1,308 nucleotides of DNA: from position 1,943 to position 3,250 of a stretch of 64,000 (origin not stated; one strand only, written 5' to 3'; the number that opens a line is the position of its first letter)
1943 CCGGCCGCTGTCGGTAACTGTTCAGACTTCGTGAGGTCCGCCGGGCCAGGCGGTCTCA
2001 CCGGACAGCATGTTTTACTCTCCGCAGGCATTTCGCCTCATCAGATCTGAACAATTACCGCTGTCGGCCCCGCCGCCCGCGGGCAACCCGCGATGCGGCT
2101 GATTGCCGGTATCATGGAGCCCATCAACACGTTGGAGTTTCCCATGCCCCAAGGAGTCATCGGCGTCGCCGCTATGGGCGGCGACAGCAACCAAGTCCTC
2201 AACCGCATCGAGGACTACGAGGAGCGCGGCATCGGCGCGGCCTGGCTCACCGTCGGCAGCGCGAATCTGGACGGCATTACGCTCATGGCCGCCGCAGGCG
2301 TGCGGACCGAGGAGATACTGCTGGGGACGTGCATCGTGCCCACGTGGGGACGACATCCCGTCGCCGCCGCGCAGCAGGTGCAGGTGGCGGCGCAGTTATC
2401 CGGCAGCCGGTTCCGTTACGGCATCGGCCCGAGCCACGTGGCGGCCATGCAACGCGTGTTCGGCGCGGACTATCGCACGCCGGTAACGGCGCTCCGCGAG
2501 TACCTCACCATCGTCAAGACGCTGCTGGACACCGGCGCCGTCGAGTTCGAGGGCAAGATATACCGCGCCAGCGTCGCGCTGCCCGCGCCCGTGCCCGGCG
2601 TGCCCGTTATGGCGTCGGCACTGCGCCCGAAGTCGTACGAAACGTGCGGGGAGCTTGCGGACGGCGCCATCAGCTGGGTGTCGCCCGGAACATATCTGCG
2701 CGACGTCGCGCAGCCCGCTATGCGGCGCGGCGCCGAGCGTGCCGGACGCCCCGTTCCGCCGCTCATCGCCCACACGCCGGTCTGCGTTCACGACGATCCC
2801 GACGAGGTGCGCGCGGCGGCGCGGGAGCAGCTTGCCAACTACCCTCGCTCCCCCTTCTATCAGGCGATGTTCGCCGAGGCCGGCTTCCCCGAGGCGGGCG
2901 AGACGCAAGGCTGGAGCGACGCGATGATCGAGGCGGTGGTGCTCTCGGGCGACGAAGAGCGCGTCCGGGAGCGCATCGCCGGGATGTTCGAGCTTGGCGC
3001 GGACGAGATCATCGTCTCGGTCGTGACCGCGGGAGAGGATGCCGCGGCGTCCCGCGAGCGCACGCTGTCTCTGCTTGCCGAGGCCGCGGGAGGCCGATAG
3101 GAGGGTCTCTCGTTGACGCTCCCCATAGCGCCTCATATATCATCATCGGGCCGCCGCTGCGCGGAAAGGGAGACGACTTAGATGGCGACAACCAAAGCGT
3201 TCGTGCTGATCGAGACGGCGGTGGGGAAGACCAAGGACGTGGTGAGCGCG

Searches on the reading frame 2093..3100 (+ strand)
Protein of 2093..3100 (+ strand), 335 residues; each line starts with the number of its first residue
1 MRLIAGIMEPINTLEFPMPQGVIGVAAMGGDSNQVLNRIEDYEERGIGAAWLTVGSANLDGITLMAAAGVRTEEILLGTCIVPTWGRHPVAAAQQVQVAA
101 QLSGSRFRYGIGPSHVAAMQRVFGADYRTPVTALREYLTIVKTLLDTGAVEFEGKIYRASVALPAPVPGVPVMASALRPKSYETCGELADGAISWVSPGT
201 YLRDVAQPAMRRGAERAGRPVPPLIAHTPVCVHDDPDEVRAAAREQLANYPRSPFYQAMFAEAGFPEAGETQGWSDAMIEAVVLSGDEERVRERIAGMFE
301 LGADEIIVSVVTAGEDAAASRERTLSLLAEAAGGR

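Call 6: search_protein_families(library=pfam, proteins=[window:2093-3100:+], max_evalue=0.1)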
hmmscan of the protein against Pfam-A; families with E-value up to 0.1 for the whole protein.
window:2093-3100:+ (335 aa): 1 family
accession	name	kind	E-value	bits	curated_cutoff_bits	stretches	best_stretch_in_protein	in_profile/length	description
PF00296.26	Bac_luciferase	-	4.4e-48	164.7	27.9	1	32-304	22-313/314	Luciferase-like monooxygenase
